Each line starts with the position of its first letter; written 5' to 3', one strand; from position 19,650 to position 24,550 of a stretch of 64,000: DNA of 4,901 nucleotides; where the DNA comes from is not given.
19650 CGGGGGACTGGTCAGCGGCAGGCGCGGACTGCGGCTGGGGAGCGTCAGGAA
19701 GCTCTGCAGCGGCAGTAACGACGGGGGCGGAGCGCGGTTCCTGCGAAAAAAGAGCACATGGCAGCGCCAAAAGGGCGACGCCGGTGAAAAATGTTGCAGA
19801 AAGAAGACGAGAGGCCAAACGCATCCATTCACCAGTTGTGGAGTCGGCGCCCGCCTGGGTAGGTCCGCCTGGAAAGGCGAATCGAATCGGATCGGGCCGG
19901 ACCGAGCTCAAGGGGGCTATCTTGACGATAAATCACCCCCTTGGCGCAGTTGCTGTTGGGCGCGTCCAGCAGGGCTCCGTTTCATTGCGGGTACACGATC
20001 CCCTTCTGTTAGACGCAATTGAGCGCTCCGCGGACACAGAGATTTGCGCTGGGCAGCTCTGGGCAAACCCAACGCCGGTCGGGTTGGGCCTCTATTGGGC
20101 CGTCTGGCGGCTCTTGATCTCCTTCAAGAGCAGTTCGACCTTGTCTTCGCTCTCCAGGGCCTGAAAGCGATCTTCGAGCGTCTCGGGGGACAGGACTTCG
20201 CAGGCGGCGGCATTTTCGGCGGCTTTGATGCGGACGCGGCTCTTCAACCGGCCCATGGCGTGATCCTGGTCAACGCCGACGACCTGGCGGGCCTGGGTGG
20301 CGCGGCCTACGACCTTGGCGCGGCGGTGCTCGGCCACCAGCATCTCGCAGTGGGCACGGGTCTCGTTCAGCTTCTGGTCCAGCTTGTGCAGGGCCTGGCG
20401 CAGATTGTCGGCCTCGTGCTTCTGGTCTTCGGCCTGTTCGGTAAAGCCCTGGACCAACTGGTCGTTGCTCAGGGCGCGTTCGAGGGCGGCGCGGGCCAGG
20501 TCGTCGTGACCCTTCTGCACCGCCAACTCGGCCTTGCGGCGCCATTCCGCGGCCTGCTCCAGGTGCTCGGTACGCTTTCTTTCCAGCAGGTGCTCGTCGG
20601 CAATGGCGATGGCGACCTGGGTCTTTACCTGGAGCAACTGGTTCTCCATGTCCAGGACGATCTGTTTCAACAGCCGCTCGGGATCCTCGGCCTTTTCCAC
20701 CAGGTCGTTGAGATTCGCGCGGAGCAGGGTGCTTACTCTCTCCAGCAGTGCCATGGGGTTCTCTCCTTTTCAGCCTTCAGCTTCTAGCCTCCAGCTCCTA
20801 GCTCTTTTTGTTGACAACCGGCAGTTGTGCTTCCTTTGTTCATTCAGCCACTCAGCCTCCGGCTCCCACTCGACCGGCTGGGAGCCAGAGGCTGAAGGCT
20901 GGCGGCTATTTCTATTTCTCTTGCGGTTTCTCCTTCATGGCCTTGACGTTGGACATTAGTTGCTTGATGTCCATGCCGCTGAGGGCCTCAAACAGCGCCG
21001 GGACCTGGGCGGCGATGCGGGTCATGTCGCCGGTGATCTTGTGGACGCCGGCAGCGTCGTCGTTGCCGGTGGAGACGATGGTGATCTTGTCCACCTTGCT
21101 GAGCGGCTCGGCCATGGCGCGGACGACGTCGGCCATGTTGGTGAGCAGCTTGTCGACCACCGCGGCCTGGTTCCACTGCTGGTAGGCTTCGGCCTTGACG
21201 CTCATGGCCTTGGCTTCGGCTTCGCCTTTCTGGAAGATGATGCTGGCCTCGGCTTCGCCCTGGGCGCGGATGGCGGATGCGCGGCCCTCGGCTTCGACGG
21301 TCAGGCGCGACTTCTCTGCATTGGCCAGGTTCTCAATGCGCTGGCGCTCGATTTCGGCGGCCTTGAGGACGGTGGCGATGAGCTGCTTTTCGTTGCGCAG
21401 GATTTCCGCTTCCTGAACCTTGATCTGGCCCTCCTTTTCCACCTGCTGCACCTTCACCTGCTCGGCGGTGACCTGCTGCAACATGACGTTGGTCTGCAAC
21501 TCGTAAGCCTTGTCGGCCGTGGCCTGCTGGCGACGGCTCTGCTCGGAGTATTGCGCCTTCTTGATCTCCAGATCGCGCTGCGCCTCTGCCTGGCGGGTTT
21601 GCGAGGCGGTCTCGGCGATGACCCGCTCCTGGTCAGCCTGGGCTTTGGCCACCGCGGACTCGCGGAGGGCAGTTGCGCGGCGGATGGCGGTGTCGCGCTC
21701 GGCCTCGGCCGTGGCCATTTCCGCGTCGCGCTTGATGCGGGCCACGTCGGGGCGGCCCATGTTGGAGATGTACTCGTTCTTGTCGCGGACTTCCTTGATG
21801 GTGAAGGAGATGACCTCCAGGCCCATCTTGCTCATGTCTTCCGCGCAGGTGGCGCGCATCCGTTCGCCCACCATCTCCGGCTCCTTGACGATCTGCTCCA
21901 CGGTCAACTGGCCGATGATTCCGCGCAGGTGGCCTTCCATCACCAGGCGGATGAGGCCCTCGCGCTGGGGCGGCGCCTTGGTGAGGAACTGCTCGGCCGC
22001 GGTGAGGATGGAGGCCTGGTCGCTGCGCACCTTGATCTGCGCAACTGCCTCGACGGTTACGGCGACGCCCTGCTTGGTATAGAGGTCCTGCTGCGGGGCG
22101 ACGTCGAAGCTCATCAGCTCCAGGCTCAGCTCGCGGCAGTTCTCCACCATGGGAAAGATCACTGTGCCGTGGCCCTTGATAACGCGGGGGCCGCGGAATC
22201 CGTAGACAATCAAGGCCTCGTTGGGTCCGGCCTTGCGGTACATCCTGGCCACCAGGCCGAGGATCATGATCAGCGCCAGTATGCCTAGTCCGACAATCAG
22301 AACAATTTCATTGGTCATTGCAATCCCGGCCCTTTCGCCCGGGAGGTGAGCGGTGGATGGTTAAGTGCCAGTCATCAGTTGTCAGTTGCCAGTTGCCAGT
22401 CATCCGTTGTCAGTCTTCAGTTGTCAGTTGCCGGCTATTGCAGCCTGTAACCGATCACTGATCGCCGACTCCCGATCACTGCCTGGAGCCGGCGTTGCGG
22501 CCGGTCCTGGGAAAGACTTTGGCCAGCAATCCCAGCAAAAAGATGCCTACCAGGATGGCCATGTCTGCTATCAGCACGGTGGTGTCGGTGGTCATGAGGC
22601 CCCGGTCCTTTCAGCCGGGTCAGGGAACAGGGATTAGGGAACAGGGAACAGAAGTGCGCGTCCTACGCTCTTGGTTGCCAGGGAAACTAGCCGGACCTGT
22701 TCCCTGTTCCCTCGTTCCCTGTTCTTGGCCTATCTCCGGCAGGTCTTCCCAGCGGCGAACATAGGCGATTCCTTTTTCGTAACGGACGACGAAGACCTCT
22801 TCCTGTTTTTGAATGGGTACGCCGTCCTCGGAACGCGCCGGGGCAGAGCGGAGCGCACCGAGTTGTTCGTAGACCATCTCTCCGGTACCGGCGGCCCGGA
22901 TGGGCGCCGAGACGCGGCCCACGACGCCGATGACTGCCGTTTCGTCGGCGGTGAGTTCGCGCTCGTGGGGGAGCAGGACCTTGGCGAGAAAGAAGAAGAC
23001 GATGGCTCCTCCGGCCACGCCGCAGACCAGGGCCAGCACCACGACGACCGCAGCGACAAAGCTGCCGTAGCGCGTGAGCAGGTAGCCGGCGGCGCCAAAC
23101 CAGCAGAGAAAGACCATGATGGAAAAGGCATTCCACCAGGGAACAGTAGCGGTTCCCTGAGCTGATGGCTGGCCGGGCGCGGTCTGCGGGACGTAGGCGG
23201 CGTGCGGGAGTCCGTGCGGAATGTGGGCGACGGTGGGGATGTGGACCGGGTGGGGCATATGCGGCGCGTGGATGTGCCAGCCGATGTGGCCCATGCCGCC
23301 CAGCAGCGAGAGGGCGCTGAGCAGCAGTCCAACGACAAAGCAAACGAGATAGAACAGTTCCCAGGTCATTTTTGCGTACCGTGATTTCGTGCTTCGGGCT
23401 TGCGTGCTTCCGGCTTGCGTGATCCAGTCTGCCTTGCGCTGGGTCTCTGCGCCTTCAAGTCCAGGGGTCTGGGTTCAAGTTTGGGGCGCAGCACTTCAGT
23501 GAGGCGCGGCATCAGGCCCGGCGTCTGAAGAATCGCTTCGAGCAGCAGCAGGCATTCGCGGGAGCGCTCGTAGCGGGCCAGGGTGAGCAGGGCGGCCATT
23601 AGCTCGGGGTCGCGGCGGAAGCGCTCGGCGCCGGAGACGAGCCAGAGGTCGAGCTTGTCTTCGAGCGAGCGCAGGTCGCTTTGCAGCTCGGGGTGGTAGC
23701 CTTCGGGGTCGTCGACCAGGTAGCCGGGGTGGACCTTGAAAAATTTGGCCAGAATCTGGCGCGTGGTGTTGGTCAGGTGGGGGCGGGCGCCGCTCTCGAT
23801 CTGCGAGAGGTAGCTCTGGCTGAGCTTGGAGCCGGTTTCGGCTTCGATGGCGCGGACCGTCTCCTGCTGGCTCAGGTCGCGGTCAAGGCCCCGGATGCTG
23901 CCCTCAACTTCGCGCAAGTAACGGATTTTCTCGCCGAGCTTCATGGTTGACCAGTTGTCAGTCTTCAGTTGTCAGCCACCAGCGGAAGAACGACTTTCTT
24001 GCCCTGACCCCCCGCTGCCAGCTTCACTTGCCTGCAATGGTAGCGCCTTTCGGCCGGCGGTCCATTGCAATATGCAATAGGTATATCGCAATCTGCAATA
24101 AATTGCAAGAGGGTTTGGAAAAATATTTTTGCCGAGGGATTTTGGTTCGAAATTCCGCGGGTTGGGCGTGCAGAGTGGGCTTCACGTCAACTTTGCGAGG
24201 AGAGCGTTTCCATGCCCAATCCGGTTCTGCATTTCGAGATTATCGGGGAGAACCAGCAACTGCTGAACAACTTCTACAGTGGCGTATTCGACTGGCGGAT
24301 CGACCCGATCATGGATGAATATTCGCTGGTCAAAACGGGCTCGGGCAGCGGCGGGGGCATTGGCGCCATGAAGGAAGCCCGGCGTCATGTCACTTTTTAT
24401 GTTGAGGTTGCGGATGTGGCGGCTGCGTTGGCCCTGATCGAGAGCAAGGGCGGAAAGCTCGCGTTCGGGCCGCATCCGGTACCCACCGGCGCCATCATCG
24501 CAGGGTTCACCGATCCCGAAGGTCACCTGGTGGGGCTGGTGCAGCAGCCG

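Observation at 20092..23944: Five-gene membrane-stress operon fusing an XRE regulator, NfeD, a micropeptide, flotillin and PspA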

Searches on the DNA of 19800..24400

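Call 42: search_rna_families(source=window, start=19800, end=24400, threshold=evalue, max_evalue=1)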
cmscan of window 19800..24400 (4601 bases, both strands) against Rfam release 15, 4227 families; matches with E-value up to 1: 2.
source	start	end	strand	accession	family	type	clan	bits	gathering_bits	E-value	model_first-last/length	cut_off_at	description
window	20846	20900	+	RF03249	mir-2114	Gene; miRNA;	-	23.3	94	0.23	1-84/84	no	mir-2114 microRNA precursor family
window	20845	20901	-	RF04073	mir-727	Gene; miRNA;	-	22.2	104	0.71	1-91/91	no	mir-727 microRNA precursor family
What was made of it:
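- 20845..20901 (-): Long GC-rich hairpin just after the flotillin stop codon, without a U-tract. Only spurious miRNA matches in Rfam (call 42).
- Tried and rejected: Rfam (evalue mode): only two sub-threshold miRNA look-alikes, on the hairpin after flotillin (call 42).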

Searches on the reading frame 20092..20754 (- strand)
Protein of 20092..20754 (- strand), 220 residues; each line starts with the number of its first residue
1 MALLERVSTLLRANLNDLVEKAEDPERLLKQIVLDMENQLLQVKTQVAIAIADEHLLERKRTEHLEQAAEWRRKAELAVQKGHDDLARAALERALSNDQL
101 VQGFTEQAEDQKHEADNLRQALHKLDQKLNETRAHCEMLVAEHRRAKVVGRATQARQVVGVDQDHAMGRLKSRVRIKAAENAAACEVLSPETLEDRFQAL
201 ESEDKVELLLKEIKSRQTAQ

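Call 3: search_protein_families(library=pfam, proteins=[window:20092-20754:-], max_evalue=0.01)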
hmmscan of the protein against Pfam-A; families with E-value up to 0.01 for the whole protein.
window:20092-20754:- (220 aa): 1 family
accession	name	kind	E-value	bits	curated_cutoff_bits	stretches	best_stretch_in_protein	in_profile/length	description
PF04012.17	PspA_IM30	-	2e-33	116.3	33.9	1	3-218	2-219/220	PspA/IM30 family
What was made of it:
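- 20092..20754 (-): PspA/IM30 (ESCRT-III-like) protein, 220 aa, with a canonical AAAGGAG Shine-Dalgarno sequence. PspA_IM30 E=2e-33, 116 bits against a cut-off of 33.9 (call 3).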

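Call 4: search_protein_families(library=ncbifam, proteins=[window:20092-20754:-], max_evalue=0.01)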
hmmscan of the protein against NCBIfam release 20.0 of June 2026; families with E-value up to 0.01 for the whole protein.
window:20092-20754:- (220 aa): 3 families
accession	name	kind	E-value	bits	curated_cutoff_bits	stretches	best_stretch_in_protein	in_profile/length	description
TIGR02977.1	phageshock_pspA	equivalog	6.7e-35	120.8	242.95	1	1-217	1-217/219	phage shock protein PspA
NF007974.0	PRK10698.1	equivalog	5.4e-27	94.9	336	1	1-216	1-216/222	phage shock protein PspA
NF045984.1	StressProtLiaH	equivalog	2.3e-10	40.6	380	1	4-167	3-164/225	stress responsive protein LiaH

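Call 60: search_protein_families(library=padloc, proteins=[window:20092-20754:-], max_evalue=0.001)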
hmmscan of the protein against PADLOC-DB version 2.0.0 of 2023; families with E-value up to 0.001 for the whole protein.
window:20092-20754:- (220 aa): 0 families

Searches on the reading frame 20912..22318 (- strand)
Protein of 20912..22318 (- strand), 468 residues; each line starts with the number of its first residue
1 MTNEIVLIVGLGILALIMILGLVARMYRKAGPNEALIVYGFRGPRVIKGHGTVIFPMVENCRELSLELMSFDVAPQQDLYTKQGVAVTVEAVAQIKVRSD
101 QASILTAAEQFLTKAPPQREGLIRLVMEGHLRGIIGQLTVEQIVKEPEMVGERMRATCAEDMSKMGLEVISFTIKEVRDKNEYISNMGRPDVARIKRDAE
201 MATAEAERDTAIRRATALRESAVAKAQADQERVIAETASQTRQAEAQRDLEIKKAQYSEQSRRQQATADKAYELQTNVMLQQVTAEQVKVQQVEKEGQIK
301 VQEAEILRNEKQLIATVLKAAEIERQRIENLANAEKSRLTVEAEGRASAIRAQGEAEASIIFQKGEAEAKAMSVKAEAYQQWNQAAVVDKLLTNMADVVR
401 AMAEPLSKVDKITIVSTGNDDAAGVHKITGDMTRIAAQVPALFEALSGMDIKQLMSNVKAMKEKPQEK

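Call 3: search_protein_families(library=pfam, proteins=[window:20912-22318:-], max_evalue=0.01)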
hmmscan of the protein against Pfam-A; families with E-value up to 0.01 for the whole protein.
window:20912-22318:- (468 aa): 2 families
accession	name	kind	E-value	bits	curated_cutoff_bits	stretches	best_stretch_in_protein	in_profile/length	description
PF01145.31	Band_7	-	4.4e-30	105.5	23.6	1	29-208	2-176/176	SPFH domain / Band 7 family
PF15975.10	Flot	-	1.5e-06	28.8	27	1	347-429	4-88/124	Flotillin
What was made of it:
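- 20912..22318 (-): FloT-like flotillin, 468 aa: N-terminal anchor, SPFH/Band_7 domain and a coiled-coil Flot domain. Call 3.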

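Call 4: search_protein_families(library=ncbifam, proteins=[window:20912-22318:-], max_evalue=0.01)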
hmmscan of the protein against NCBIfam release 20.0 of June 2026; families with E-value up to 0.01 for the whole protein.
window:20912-22318:- (468 aa): 2 families
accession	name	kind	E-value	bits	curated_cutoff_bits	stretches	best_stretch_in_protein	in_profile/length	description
NF058507.1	FlotScfldFlot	equivalog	2.4e-96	323.7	700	2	13-345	6-340/477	flotillin lipid rafts scaffold protein FloT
TIGR01932.1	hflC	equivalog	0.0004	19.3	134.4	0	54-148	55-144/318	protease modulator HflC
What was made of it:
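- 20912..22318 (-): NCBIfam FloT E=2.4e-96, score 323.7, below the 700 cut-off (call 4).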

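Call 60: search_protein_families(library=padloc, proteins=[window:20912-22318:-], max_evalue=0.001)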
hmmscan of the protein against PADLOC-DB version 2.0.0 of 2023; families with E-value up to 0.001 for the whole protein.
window:20912-22318:- (468 aa): 0 families

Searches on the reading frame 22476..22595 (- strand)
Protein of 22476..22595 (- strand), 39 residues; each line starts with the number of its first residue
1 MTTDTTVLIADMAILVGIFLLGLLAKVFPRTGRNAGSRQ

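Call 3: search_protein_families(library=pfam, proteins=[window:22476-22595:-], max_evalue=0.01)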
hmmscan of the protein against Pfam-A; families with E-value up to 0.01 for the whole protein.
window:22476-22595:- (39 aa): 0 families

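Call 4: search_protein_families(library=ncbifam, proteins=[window:22476-22595:-], max_evalue=0.01)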
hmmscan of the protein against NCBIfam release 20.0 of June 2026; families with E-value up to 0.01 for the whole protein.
window:22476-22595:- (39 aa): 0 families

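Call 10: search_protein_families(library=pfam, proteins=[window:22476-22595:-], max_evalue=10)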
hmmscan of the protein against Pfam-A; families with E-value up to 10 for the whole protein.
window:22476-22595:- (39 aa): 0 families
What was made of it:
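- Checked: The 249-aa protein gives no direct Pfam or NCBIfam hit (calls 3, 4, 10).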

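Call 58: list_cluster_members(proteins=[window:22479-22595:-, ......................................, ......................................])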
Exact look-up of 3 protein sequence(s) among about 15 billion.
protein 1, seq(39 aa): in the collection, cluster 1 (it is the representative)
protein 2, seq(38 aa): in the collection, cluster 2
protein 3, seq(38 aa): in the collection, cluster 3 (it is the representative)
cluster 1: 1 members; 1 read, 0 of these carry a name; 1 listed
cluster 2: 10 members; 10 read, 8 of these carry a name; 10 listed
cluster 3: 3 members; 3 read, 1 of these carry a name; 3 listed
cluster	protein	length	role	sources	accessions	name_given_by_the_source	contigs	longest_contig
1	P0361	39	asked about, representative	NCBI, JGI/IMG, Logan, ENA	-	-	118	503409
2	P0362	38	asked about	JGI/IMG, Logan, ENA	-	hypothetical protein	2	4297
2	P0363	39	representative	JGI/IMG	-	hypothetical protein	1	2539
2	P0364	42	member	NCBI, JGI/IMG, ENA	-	hypothetical protein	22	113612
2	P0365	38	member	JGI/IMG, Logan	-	hypothetical protein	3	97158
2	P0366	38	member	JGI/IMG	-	hypothetical protein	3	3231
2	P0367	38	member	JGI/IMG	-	hypothetical protein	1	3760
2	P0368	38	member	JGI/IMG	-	hypothetical protein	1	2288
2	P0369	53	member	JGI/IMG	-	hypothetical protein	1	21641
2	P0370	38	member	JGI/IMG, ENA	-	-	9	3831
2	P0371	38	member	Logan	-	-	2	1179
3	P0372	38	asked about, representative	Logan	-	-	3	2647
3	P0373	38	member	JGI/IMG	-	hypothetical protein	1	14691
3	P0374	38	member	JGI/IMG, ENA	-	-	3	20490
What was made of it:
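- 22476..22595 (-): 39-aa single-pass membrane protein gene, a paralogue of the flotillin N-terminal anchor. Public gene calls name it 'hypothetical protein' (call 58).
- It has no annotation beyond 'hypothetical protein' (call 58).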

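Call 60: search_protein_families(library=padloc, proteins=[window:22476-22595:-], max_evalue=0.001)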
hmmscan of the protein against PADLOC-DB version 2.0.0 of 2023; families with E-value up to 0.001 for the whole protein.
window:22476-22595:- (39 aa): 0 families
